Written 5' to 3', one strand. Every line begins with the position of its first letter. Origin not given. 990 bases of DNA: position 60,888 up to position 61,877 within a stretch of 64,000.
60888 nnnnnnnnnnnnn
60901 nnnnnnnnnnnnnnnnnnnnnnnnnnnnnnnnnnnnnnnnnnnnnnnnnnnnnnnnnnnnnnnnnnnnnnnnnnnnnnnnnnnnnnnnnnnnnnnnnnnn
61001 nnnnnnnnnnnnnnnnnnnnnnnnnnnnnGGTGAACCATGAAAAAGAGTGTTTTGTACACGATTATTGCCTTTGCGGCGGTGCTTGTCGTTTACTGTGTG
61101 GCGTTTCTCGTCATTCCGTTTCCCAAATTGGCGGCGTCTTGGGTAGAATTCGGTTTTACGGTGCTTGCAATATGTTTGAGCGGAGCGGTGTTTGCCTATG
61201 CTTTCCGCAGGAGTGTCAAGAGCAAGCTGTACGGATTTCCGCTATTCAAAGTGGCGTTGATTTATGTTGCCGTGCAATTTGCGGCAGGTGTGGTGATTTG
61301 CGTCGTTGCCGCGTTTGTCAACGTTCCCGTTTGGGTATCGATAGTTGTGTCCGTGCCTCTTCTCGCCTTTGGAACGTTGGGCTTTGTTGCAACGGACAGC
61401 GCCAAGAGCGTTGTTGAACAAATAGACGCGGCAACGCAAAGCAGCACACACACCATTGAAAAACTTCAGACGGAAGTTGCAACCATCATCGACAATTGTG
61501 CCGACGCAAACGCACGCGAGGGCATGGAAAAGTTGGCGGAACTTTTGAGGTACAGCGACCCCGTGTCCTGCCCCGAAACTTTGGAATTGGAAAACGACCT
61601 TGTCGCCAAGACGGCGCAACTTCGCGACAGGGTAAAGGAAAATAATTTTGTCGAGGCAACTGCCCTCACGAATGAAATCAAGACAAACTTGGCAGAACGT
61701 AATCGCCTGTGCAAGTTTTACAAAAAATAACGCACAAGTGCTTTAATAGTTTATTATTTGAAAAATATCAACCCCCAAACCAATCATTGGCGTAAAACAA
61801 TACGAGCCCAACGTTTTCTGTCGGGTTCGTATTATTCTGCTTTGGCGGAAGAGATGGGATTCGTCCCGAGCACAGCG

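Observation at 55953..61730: TIR - SIR2 - zinc-ribbon SPFH - membrane protein operon: Thoeris-like parts in a non-canonical arrangement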

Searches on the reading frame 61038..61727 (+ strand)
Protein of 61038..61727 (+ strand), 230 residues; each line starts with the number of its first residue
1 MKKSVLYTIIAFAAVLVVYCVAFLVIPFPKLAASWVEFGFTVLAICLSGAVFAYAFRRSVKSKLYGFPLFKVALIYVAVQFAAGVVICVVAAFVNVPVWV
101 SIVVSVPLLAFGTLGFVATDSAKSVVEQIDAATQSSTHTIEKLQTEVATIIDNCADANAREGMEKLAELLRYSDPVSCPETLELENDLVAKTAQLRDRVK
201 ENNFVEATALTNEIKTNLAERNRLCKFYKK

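Call 3: search_protein_families(library=pfam, proteins=[window:61038-61727:+], max_evalue=0.1)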
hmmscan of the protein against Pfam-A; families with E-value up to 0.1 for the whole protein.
window:61038-61727:+ (230 aa): 0 families

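Call 4: search_protein_families(library=padloc, proteins=[window:61038-61727:+], max_evalue=0.1)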
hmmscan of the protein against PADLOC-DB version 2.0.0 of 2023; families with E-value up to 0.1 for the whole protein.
window:61038-61727:+ (230 aa): 1 family
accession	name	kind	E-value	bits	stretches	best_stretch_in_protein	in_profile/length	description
PDLC02535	PglX|PglXI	-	0.028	10.8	1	141-226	12-96/731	PglX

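Call 8: search_protein_families(library=ncbifam, proteins=[window:61038-61727:+], max_evalue=0.1)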
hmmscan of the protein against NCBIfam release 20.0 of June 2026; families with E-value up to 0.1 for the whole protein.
window:61038-61727:+ (230 aa): 1 family
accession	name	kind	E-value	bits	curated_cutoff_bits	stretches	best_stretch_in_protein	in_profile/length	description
TIGR04527.1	mycoplas_twoTM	subfamily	0.0062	16.2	125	1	99-159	15-77/248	MG_279/MG_280 family protein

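Call 64: find_homologous_proteins(query=A4, max_evalue=0.001)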
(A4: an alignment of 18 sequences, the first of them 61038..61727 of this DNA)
Query A4 (18 sequences) (230 aa, profile of the alignment): 1178 proteins with E <= 0.001 among 8000 candidates; the best 120 are listed.
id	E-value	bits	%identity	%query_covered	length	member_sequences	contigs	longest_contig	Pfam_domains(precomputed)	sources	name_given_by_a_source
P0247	2.4e-89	317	32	94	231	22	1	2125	-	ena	-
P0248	6.0e-87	309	31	95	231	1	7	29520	-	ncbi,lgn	-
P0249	7.3e-85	302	38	100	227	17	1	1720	-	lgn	-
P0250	5.0e-84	299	37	100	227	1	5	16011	-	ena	-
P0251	5.6e-84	299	35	100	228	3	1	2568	-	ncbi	-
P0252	6.0e-84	299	37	100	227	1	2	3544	-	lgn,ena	-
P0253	7.9e-84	299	37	100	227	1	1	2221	-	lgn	-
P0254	1.1e-83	298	37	100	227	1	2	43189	-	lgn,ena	-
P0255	2.0e-83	297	37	100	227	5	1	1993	-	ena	-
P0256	2.1e-83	297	37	100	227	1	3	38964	-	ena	-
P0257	2.4e-83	297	38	100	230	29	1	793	-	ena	-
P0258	2.4e-83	297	37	100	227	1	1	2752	-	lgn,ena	-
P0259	2.4e-83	297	37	100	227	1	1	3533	-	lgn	-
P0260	3.8e-83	297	30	100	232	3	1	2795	-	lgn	-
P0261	6.9e-83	296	31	100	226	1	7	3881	-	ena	-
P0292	3.3e-79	284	28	100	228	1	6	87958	-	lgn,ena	-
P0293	7.1e-79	283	36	100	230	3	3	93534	-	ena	-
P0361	2.4e-73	264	27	100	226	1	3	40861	-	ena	-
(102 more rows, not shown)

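Call 84: find_encoding_contigs(protein=P0292, flank=9000, max_places=2)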
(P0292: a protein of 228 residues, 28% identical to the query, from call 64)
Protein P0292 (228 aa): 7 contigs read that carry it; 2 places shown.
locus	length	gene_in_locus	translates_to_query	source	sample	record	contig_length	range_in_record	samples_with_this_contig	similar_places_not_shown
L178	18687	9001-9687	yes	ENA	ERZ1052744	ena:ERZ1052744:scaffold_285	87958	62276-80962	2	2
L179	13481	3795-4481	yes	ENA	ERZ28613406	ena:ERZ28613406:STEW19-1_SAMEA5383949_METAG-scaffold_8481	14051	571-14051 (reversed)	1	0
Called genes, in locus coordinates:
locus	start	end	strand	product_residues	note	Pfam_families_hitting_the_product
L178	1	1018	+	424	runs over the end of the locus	PF00152:tRNA-synt_2 (faint), PF13393:tRNA-synt_His, PF00587:tRNA-synt_2b (weak)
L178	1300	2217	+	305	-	PF04204:HTS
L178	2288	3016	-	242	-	PF01643:Acyl-ACP_TE, PF13279:4HBT_2 (faint), PF20791:Acyl-ACP_TE_C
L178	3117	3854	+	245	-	PF00899:ThiF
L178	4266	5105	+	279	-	PF05857:TraX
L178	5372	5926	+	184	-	PF01381:HTH_3 (weak)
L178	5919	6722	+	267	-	-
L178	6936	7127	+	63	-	-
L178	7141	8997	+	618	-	PF13421:Band_7_1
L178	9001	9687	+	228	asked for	-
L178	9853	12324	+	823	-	PF07719:TPR_2 (faint), PF13676:TIR_2, PF19789:DUF6273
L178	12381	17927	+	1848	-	PF00515:TPR_1 (faint), PF07719:TPR_2 (faint), PF12895:ANAPC3 (faint), PF13176:TPR_7 (faint), PF13432:TPR_16 (faint), PF14559:TPR_19 (faint), PF13676:TIR_2, PF19789:DUF6273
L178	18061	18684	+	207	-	-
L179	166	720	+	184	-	PF01381:HTH_3 (weak)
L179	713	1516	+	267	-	-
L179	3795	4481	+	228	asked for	-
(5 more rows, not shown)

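Call 85: find_encoding_contigs(protein=P0293, flank=9000, max_places=2)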
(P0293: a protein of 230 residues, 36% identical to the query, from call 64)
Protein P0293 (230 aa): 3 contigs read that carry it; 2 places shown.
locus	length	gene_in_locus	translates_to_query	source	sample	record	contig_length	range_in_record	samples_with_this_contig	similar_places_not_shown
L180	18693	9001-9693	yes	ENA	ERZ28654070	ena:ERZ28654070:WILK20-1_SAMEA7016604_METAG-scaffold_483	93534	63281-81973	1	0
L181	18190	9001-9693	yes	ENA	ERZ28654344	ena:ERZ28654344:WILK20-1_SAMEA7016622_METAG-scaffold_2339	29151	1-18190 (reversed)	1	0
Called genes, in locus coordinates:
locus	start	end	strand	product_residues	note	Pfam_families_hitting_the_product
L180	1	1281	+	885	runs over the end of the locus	-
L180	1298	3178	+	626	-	PF08497:Radical_SAM_N, PF11842:DUF3362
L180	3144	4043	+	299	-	PF00753:Lactamase_B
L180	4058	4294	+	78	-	PF11213:DUF3006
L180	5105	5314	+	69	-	-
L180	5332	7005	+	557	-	PF13428:TPR_14 (faint), PF13676:TIR_2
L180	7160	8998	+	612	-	PF07282:Cas12f1-like_TNB (faint), PF12773:DZR (faint), PF13421:Band_7_1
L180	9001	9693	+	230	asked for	-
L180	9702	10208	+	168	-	-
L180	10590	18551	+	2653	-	-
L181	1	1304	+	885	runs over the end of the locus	-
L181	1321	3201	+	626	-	PF08497:Radical_SAM_N, PF11842:DUF3362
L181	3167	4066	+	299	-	PF00753:Lactamase_B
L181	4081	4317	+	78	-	PF11213:DUF3006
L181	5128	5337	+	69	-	-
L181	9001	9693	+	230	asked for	-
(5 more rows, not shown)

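Call 86: find_encoding_contigs(protein=P0361, flank=9000, max_places=2)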
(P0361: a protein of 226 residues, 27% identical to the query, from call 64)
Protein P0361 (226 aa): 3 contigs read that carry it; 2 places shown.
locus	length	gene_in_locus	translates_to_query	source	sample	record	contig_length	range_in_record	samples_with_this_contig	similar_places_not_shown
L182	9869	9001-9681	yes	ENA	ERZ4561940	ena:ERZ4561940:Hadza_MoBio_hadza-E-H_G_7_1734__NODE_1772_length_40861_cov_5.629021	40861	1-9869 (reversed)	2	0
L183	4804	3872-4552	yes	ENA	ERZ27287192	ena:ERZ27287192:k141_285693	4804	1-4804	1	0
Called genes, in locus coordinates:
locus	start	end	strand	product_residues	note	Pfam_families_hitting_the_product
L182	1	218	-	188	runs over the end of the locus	PF13302:Acetyltransf_3, PF00583:Acetyltransf_1, PF13523:Acetyltransf_8 (weak)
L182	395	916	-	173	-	-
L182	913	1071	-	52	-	-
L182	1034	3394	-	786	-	PF25873:WHD_MalT, PF17874:TPR_MalT, PF00196:GerE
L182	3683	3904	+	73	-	-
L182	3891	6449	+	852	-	PF13676:TIR_2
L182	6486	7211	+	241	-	-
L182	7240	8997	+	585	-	PF07282:Cas12f1-like_TNB (faint), PF13248:Zn_ribbon_3 (faint), PF13421:Band_7_1, PF12773:DZR (weak)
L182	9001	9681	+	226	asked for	-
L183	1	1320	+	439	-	?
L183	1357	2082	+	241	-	-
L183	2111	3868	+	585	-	PF07282:Cas12f1-like_TNB (faint), PF13240:Zn_Ribbon_1 (faint), PF13248:Zn_ribbon_3 (faint), PF13421:Band_7_1, PF12773:DZR (weak)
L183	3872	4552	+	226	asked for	-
